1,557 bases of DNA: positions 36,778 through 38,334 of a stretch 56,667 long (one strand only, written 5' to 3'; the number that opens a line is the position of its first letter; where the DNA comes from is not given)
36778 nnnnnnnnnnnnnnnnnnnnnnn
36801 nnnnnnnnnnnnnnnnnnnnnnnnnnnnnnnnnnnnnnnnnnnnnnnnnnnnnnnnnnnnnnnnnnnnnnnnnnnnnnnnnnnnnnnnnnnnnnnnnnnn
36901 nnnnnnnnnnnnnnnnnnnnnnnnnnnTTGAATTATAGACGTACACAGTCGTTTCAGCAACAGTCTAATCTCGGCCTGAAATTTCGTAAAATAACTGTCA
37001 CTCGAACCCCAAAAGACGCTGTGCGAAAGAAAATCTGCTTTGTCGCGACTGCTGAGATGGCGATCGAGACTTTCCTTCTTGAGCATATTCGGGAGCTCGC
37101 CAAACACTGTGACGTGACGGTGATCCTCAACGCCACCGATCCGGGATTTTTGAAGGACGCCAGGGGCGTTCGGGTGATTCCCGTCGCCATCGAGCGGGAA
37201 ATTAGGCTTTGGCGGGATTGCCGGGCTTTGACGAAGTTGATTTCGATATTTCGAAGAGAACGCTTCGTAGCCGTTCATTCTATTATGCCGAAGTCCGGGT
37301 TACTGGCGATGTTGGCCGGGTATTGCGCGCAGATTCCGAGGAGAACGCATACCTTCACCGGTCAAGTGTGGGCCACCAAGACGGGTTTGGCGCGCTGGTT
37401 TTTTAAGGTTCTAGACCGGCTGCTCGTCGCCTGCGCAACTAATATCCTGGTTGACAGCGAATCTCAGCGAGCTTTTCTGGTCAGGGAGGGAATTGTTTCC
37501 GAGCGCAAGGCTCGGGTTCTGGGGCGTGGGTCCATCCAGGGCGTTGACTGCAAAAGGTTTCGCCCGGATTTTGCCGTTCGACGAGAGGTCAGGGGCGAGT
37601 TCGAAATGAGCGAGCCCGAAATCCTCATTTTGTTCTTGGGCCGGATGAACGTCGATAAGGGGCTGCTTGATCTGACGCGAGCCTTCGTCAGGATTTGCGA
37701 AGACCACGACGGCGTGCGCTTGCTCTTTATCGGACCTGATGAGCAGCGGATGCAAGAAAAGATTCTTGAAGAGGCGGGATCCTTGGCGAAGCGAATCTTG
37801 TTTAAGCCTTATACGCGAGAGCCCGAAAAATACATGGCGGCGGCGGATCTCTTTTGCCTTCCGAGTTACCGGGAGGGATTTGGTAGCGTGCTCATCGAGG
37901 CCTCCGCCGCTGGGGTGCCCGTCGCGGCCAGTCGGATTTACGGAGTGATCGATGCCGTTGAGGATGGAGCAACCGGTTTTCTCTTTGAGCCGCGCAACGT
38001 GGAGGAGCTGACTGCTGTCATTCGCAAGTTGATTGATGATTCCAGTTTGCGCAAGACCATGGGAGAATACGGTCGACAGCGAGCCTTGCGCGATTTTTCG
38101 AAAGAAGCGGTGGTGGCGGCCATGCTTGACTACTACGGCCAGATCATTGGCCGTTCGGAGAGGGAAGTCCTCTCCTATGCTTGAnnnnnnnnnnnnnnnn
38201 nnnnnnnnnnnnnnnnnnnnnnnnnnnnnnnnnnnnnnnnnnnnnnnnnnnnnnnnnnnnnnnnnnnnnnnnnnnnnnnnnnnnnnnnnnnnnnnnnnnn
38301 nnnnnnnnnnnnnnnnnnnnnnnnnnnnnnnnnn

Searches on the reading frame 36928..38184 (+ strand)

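Call 39: search_protein_families(library=pfam, proteins=[window:36928-38184:+], max_evalue=0.0001)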
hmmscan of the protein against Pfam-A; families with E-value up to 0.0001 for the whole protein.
window:36928-38184:+ (418 aa): 6 families
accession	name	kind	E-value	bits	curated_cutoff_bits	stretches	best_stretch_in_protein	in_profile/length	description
PF00534.26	Glycos_transf_1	-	8.4e-38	130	26.4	1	219-385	3-172/172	Glycosyl transferases group 1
PF13692.12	Glyco_trans_1_4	-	1.8e-30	106.5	27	1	233-371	3-142/142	Glycosyl transferases group 1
PF13579.12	Glyco_trans_4_4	-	2.2e-15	57.8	29.7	1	46-199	3-156/158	Glycosyl transferase 4-like domain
PF20706.3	GT4-conflict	-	4.9e-14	52.5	26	1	206-347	172-323/385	Family 4 Glycosyltransferase in conflict systems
PF13439.12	Glyco_transf_4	-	7.3e-11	42.8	28.5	1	46-201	4-165/170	Glycosyltransferase Family 4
PF13477.12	Glyco_trans_4_2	-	5.5e-07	30.3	23.4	1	35-176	1-138/139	Glycosyl transferase 4-like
